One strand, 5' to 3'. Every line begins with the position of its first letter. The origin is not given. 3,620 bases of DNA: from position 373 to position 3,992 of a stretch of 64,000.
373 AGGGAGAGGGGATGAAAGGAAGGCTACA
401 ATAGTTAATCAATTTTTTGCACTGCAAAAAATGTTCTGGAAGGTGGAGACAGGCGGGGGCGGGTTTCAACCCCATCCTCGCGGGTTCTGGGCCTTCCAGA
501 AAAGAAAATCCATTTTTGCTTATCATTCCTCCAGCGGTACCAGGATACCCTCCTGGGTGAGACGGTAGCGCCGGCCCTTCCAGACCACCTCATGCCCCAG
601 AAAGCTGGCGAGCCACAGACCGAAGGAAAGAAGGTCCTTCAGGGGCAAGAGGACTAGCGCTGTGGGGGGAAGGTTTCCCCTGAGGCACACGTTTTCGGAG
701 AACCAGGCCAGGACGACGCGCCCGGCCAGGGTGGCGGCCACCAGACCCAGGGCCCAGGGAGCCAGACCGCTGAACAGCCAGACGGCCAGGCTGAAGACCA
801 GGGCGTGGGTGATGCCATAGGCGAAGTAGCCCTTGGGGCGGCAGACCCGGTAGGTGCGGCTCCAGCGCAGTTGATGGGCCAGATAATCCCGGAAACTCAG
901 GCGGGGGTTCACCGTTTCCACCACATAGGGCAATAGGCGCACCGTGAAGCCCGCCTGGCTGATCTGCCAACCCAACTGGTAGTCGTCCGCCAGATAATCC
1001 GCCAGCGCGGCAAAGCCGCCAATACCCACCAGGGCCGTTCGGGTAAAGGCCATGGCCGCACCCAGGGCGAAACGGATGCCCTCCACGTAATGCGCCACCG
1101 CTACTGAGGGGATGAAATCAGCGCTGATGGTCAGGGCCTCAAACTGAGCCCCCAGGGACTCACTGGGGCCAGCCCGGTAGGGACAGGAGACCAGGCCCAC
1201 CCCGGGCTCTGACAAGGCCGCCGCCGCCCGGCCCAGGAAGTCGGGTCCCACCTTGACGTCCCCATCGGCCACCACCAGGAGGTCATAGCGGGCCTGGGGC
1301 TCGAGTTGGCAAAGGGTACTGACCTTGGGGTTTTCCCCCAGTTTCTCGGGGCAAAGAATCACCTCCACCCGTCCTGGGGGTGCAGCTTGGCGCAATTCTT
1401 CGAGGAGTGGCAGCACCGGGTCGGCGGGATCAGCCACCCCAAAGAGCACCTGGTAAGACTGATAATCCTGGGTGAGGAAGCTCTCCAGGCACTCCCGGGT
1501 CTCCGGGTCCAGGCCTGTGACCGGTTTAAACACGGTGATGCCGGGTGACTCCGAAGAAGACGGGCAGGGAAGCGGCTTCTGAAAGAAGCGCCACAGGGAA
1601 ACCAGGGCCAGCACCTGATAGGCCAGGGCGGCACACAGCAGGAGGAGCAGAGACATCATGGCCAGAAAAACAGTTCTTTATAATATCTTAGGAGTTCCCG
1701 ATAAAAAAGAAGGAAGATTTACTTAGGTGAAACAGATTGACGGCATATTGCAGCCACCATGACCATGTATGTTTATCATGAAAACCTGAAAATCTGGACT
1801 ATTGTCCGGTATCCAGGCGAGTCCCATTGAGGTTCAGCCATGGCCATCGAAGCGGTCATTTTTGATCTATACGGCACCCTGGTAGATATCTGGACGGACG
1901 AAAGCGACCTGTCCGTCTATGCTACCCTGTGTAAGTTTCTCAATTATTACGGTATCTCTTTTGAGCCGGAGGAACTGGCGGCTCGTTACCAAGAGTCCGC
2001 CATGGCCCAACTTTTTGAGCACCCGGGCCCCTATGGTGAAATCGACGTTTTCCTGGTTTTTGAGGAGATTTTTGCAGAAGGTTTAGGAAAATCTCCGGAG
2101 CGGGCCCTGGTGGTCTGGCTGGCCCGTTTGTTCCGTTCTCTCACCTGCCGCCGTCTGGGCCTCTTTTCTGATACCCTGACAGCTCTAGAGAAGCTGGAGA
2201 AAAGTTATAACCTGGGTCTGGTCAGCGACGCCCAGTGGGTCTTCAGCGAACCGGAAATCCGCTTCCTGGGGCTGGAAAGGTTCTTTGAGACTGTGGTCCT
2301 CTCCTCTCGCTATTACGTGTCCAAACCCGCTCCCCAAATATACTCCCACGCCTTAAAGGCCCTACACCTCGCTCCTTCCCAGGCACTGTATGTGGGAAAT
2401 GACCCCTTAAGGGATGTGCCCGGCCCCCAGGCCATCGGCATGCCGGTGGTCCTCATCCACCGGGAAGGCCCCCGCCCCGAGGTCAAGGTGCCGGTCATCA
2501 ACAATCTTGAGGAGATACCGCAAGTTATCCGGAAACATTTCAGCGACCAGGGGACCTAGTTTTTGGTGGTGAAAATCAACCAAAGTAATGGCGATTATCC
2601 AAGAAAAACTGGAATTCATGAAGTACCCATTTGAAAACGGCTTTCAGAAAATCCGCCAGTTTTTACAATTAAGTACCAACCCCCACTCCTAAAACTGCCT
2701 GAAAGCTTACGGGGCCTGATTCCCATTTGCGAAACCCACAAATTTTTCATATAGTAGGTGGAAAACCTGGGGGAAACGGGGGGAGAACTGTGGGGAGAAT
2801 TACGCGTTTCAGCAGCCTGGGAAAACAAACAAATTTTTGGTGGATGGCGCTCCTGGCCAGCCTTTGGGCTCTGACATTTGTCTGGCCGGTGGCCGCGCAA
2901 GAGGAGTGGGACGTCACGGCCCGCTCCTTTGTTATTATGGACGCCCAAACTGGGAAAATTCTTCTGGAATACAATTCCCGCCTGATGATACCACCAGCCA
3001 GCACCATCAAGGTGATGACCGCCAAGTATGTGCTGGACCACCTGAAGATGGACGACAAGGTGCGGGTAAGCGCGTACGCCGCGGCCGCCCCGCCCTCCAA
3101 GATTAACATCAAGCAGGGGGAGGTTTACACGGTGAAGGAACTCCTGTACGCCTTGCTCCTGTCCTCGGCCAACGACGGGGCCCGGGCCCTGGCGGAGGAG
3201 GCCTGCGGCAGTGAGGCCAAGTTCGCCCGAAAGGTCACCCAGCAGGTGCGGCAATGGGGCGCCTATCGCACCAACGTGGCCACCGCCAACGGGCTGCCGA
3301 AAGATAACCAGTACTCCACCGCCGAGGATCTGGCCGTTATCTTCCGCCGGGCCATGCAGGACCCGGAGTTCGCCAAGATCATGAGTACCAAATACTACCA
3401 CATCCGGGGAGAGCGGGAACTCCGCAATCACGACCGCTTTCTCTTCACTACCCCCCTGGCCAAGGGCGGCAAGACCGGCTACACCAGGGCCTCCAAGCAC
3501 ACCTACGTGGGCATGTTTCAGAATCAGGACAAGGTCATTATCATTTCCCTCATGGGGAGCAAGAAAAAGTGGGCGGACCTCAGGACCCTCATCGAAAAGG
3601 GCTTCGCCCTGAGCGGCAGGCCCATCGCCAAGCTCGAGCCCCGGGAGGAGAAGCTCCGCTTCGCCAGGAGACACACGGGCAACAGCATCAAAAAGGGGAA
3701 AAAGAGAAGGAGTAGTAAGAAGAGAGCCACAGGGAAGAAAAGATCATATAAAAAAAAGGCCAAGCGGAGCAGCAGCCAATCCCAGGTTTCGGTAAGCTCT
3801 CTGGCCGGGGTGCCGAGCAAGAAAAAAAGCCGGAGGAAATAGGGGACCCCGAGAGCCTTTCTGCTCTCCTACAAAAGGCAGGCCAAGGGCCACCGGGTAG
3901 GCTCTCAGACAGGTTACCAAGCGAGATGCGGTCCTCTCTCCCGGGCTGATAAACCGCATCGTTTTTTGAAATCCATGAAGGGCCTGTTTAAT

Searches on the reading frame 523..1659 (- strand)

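Call 45: search_protein_families(library=pfam, proteins=[window:523-1659:-], max_evalue=0.00001)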
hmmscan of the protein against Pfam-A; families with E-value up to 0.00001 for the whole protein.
window:523-1659:- (378 aa): 3 families
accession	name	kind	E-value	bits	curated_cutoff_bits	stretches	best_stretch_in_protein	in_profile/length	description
PF13506.12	Glyco_transf_21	-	1.6e-45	155.1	21.7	1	98-268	4-174/174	Glycosyl transferase family 21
PF13641.12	Glyco_tranf_2_3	-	1.2e-20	74.9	27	1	51-269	13-230/230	Glycosyltransferase like family 2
PF13632.12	Glyco_trans_2_3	-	8.2e-18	65.4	27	1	129-316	3-197/198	Glycosyl transferase family group 2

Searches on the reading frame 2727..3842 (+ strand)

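Call 44: search_protein_families(library=pfam, proteins=[window:2727-3842:+], max_evalue=0.00001)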
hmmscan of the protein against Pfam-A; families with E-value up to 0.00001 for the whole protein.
window:2727-3842:+ (371 aa): 2 families
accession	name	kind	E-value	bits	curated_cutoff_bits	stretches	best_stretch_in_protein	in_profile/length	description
PF00768.25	Peptidase_S11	-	1.6e-44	152.6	27.6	1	58-278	5-237/239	D-alanyl-D-alanine carboxypeptidase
PF13354.11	Beta-lactamase2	-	1.4e-08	34.8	22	1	67-254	1-191/214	Beta-lactamase enzyme family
